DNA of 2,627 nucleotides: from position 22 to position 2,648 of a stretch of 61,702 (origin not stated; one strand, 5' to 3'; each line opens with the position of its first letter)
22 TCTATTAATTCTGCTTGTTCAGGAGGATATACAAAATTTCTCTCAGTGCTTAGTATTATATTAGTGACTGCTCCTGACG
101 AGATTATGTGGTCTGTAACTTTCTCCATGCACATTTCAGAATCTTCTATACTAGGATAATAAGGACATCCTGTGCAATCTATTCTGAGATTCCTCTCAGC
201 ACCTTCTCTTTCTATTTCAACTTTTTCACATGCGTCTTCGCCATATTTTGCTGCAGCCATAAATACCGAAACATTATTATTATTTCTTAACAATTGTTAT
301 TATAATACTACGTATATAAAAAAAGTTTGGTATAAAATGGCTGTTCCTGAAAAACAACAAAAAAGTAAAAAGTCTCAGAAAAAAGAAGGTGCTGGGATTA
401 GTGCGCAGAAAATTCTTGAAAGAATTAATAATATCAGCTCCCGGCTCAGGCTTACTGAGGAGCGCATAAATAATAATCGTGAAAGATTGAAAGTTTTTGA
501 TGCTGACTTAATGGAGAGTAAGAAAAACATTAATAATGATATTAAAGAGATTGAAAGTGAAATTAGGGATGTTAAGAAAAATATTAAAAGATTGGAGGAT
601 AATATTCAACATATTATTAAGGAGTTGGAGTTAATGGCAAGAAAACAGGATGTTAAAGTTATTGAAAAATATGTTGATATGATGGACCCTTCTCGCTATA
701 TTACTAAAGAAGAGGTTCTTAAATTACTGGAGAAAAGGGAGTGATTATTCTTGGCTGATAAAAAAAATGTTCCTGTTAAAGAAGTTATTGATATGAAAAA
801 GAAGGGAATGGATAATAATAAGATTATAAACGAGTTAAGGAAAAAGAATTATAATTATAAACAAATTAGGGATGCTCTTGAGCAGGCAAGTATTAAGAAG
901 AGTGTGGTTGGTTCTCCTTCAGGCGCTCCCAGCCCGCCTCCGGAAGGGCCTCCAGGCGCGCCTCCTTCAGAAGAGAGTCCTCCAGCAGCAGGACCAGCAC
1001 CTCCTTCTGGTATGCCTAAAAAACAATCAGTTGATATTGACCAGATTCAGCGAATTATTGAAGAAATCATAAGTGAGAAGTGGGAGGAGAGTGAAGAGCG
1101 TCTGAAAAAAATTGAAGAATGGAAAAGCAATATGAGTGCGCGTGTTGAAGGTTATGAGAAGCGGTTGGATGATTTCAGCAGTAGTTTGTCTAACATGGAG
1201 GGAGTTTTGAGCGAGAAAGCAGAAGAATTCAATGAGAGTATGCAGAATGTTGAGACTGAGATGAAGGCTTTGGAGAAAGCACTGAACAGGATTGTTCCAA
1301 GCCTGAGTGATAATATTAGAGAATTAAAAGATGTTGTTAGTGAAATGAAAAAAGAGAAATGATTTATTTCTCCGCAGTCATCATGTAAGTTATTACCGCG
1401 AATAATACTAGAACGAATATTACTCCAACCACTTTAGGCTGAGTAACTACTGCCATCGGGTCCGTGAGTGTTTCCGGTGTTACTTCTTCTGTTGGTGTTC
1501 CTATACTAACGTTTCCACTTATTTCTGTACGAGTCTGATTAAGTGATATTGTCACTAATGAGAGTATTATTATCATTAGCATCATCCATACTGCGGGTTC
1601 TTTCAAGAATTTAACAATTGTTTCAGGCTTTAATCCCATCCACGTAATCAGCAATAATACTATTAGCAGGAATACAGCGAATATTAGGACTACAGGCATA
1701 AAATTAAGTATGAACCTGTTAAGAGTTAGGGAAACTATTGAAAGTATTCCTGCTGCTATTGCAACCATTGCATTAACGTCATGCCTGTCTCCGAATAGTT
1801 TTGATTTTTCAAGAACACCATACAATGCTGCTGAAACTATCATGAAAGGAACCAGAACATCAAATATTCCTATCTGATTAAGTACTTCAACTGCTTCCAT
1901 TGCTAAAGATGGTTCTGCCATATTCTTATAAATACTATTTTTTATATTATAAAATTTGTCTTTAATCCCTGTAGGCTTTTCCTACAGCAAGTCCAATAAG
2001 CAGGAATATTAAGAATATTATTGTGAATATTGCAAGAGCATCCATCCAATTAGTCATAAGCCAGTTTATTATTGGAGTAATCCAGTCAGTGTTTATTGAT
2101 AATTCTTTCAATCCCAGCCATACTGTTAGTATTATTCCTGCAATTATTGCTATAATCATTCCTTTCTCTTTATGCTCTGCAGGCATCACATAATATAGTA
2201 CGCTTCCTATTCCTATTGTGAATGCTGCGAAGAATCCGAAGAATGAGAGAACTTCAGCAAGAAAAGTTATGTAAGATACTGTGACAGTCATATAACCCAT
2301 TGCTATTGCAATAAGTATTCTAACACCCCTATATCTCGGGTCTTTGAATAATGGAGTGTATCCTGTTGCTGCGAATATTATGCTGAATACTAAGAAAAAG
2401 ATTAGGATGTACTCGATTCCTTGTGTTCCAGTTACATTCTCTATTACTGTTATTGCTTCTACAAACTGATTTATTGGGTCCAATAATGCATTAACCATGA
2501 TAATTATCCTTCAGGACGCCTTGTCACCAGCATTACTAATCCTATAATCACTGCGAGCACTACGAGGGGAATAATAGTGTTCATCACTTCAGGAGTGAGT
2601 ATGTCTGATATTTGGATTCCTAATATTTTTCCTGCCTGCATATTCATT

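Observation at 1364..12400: Seven-gene translationally coupled operon: three motif-less giant proteins bracketed by membrane proteins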

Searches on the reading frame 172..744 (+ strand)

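Call 7: search_protein_families(library=pfam, proteins=[window:172-744:+], max_evalue=0.001)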
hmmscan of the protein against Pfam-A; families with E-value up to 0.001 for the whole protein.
window:172-744:+ (190 aa): 0 families

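Call 12: search_protein_families(library=ncbifam, proteins=[window:172-744:+], max_evalue=0.1)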
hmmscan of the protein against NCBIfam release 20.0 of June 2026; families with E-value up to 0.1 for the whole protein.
window:172-744:+ (190 aa): 11 families
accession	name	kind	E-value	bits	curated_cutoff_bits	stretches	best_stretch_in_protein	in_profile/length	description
NF045487.1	ASRP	equivalog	4.6e-05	22.2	300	1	61-160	175-273/593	archaea-specific SMC-related protein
NF049873.2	cytotoxin_MakE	exception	0.00048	19.2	360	1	77-152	104-179/352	alpha-pore-forming cytotoxin subunit MakE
NF038218.1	IcmG_DotF_IVB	equivalog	0.00083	19.1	200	1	61-173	94-203/266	type IVB secretion system protein IcmG/DotF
NF047368.1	collar_FlbB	equivalog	0.0023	17.8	110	1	60-169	44-149/193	periplasmic-type flagellar collar protein FlbB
TIGR02169.1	SMC_prok_A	equivalog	0.011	13.4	729.4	1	61-157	829-925/1165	chromosome segregation protein SMC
NF047363.1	Zn_ribbon_CdsZ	equivalog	0.012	15.1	275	1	113-171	35-94/251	zinc ribbon domain regulatory protein CdsZ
NF049871.2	cytotoxin_MakA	exception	0.022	13.7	320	1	80-153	116-189/354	alpha-pore-forming cytotoxin MakA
NF033930.1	pneumo_PspA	exception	0.038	12.7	850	1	52-174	148-276/659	pneumococcal surface protein A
TIGR04527.1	mycoplas_twoTM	subfamily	0.043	13.5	125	1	78-172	49-141/248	MG_279/MG_280 family protein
TIGR02468.1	sucrsPsyn_pln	equivalog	0.081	10.6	1143.95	1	47-165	663-777/1051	sucrose-phosphate synthase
NF049872.2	cytotoxin_MakB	equivalog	0.088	12.2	240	0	61-169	89-196/349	alpha-pore-forming cytotoxin subunit MakB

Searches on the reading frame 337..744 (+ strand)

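Call 104: search_protein_families(library=pfam, proteins=[window:337-744:+], max_evalue=5)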
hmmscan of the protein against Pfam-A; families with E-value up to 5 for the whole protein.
window:337-744:+ (135 aa): 45 families (the best 25 are shown)
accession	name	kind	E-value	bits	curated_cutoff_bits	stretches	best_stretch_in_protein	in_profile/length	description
PF19111.5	DUF5798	-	0.00068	20.2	27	2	64-108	26-70/89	Family of unknown function (DUF5798)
PF09177.16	STX6_10_61_N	-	0.0047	17.9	29.4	1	23-116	7-98/99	Syntaxin 6/10/61, N-terminal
PF08702.15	Fib_alpha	-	0.011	16.4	29.9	1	58-128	26-98/143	Fibrinogen alpha/beta chain family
PF04108.17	ATG17_like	-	0.015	15.2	43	1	40-101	110-175/355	Autophagy protein ATG17-like domain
PF02601.20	Exonuc_VII_L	-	0.018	15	35.9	1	25-122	173-275/315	Exonuclease VII, large subunit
PF01496.24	V_ATPase_I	-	0.031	12.6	30.7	1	27-118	29-118/815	V-type ATPase 116kDa subunit family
PF07889.17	DUF1664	-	0.032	14.7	34.6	1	25-104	45-124/124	Protein of unknown function (DUF1664)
PF01920.25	Prefoldin_2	-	0.034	14.5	27.6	1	54-95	63-104/106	Prefoldin subunit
PF03059.22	NAS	-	0.037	13.8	27.1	1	70-117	36-84/276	Nicotianamine synthase protein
PF06103.16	DUF948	-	0.04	14.5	37.2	2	69-106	21-58/89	Bacterial protein of unknown function (DUF948)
PF13166.12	AAA_13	-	0.044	12.9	36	1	18-104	352-439/713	AAA domain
PF09969.14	DUF2203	-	0.053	14.6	24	1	23-93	8-79/122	Uncharacterized conserved protein (DUF2203)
PF18904.5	DUF5660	-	0.055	14.1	24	1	62-96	3-37/109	Domain of unknown function (DUF5660)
PF06009.19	Laminin_II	-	0.065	13.7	33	1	24-104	6-82/138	Laminin Domain II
PF14712.11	Snapin_Pallidin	-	0.07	14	29.6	1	66-114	12-62/89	Snapin/Pallidin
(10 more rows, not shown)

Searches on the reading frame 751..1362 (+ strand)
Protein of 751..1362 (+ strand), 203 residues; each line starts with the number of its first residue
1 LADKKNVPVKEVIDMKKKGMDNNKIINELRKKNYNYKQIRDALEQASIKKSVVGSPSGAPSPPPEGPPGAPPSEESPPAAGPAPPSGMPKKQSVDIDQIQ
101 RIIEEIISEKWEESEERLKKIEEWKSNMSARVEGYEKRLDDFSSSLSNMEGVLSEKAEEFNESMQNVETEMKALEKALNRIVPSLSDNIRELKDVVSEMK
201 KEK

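Call 7: search_protein_families(library=pfam, proteins=[window:751-1362:+], max_evalue=0.001)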
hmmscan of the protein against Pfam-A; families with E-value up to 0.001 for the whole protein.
window:751-1362:+ (203 aa): 2 families
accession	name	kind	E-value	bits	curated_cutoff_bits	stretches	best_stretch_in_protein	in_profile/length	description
PF02601.20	Exonuc_VII_L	-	0.00032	20.7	35.9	1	95-187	148-246/315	Exonuclease VII, large subunit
PF06009.19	Laminin_II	-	0.00062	20.2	33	1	112-186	6-76/138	Laminin Domain II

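Call 12: search_protein_families(library=ncbifam, proteins=[window:751-1362:+], max_evalue=0.1)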
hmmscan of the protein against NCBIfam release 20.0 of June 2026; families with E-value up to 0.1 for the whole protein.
window:751-1362:+ (203 aa): 13 families
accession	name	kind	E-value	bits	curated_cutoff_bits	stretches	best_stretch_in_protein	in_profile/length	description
TIGR03513.1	GldL_gliding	equivalog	0.0011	18.9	68.3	1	88-195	94-201/247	type IX secretion system motor protein PorL/GldL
NF038218.1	IcmG_DotF_IVB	equivalog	0.0022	17.7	200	1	85-181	94-185/266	type IVB secretion system protein IcmG/DotF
NF047362.1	CT392_fam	equivalog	0.0027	16.6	160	1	98-197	79-180/383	CT392 family protein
NF043058.1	T4SS_LegC2C7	subfamily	0.0028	16.7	350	1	119-202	150-232/348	LegC2/C7 family Dot/Icm T4SS effector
TIGR02168.1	SMC_prok_B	equivalog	0.003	15.4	567.35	1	100-201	762-865/1181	chromosome segregation protein SMC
NF049873.2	cytotoxin_MakE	exception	0.0032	16.5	360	1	96-202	89-192/352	alpha-pore-forming cytotoxin subunit MakE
NF041794.1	1_anti-phage_ZorA1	equivalog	0.0074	14.7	750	1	101-200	625-721/729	type I Zorya anti-phage system protein ZorA1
NF033885.1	conj_TraP_IncI1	equivalog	0.024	14.4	135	0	152-201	79-128/217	conjugal transfer protein TraP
NF041035.1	Rad50_Halo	equivalog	0.047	12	1000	1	105-201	195-293/883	DNA double-strand break repair ATPase Rad50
NF040983.1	BimA_second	exception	0.062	12.1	600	1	22-87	63-127/381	trimeric autotransporter actin-nucleating factor BimA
NF048001.1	GTP_morpho_1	equivalog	0.064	13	50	0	104-127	19-42/70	GTA head formation protein, RCAP_rcc01685 family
NF053767.1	CIS13_fam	equivalog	0.091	12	370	1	89-201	241-350/392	CIS13 family contractile injection system protein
TIGR00918.1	2A060602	subfamily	0.095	10.3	1120.4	0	16-75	215-273/1145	transmembrane receptor Patched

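Call 18: find_encoding_contigs(protein=window:751-1362:+, flank=10000, max_places=6)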
Protein window:751-1362:+ (203 aa): no gene with exactly this product is on record in the collection.

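Call 104: search_protein_families(library=pfam, proteins=[window:751-1362:+], max_evalue=5)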
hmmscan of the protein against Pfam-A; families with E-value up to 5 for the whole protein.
window:751-1362:+ (203 aa): 56 families (the best 25 are shown)
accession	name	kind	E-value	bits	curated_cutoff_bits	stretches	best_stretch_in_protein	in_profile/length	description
PF02601.20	Exonuc_VII_L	-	0.00032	20.7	35.9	1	95-187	148-246/315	Exonuclease VII, large subunit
PF06009.19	Laminin_II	-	0.00062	20.2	33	1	112-186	6-76/138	Laminin Domain II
PF16535.10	T3SSipB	-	0.0015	19.4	31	1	119-182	25-87/155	Type III cell invasion protein SipB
PF11932.13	DUF3450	-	0.0016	18.2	32.6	1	95-197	17-114/241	Protein of unknown function (DUF3450)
PF04108.17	ATG17_like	-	0.0022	18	43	1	28-193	71-193/355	Autophagy protein ATG17-like domain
PF04513.17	Baculo_PEP_C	-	0.0035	17.8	38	1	143-191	37-85/140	Baculovirus polyhedron envelope protein, PEP, C terminus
PF05055.17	DUF677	-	0.0043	16.5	29.1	1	105-199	225-321/336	Protein of unknown function (DUF677)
PF02520.22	ANIS5_cation-bd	-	0.0055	17.2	29.3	1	109-185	25-101/109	SXP/RAL-2 family protein Ani s 5-like, metal-binding domain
PF01442.23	Apolipoprotein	-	0.0087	16.2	90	1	107-197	86-175/190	Apolipoprotein A1/A4/E domain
PF23991.1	DUF7310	-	0.014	16.3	40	1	118-152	25-59/83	Coiled-coil region of unknown function (DUF7310)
PF14022.11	DUF4238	-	0.018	14.9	27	1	98-188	71-156/281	Protein of unknown function (DUF4238)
PF16519.10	TRPM_tetra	-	0.019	15.5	26.6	1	154-185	22-53/56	Tetramerisation domain of TRPM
PF24073.1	DUF7365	-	0.02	15.5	27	2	109-175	33-98/101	Coiled-coil region of unknown function (DUF7365)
PF07889.17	DUF1664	-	0.02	15.4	34.6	1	125-199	36-113/124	Protein of unknown function (DUF1664)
PF10437.14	Lip_prot_lig_C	-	0.02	15.3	24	1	22-50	43-71/85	Bacterial lipoate protein ligase C-terminus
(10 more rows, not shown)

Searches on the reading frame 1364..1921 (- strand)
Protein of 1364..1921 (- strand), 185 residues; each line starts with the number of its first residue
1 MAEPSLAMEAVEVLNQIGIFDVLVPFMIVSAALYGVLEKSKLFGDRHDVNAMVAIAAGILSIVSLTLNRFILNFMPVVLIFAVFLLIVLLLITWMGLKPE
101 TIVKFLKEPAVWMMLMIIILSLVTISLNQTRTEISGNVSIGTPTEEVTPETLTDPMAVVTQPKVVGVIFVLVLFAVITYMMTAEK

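Call 4: search_protein_families(library=pfam, proteins=[window:1364-1921:-], max_evalue=1)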
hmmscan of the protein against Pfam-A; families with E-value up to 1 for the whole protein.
window:1364-1921:- (185 aa): 1 family
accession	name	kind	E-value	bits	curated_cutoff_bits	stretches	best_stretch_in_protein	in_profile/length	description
PF12725.13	DUF3810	-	0.013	15.3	28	1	55-153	12-105/311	Protein of unknown function (DUF3810)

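Call 12: search_protein_families(library=ncbifam, proteins=[window:1364-1921:-], max_evalue=0.1)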
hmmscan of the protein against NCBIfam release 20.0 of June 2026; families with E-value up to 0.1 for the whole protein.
window:1364-1921:- (185 aa): 0 families

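Call 13: search_protein_families(library=phrogs, proteins=[window:1364-1921:-], max_evalue=0.1)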
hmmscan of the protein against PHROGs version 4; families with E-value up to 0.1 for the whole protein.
window:1364-1921:- (185 aa): 1 family
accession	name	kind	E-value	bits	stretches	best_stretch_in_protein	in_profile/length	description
phrog_28290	-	unknown function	0.012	16.6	1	121-179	90-140/141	-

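Call 17: find_encoding_contigs(protein=window:1364-1921:-, flank=10000, max_places=6)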
Protein window:1364-1921:- (185 aa): no gene with exactly this product is on record in the collection.

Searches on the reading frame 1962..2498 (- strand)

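Call 4: search_protein_families(library=pfam, proteins=[window:1962-2498:-], max_evalue=1)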
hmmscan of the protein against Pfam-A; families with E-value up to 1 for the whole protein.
window:1962-2498:- (178 aa): 1 family
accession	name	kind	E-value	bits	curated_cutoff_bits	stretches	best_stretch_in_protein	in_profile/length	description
PF08311.18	Mad3_BUB1_I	-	0.15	12.4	31.4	1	69-112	65-108/123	Mad3/BUB1 homology region 1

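Call 12: search_protein_families(library=ncbifam, proteins=[window:1962-2498:-], max_evalue=0.1)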
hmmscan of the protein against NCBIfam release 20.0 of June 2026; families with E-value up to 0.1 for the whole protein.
window:1962-2498:- (178 aa): 0 families

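Call 13: search_protein_families(library=phrogs, proteins=[window:1962-2498:-], max_evalue=0.1)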
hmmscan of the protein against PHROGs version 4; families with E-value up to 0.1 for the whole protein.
window:1962-2498:- (178 aa): 1 family
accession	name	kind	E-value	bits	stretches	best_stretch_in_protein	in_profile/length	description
phrog_31441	-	unknown function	0.1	13.6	0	63-107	8-53/56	-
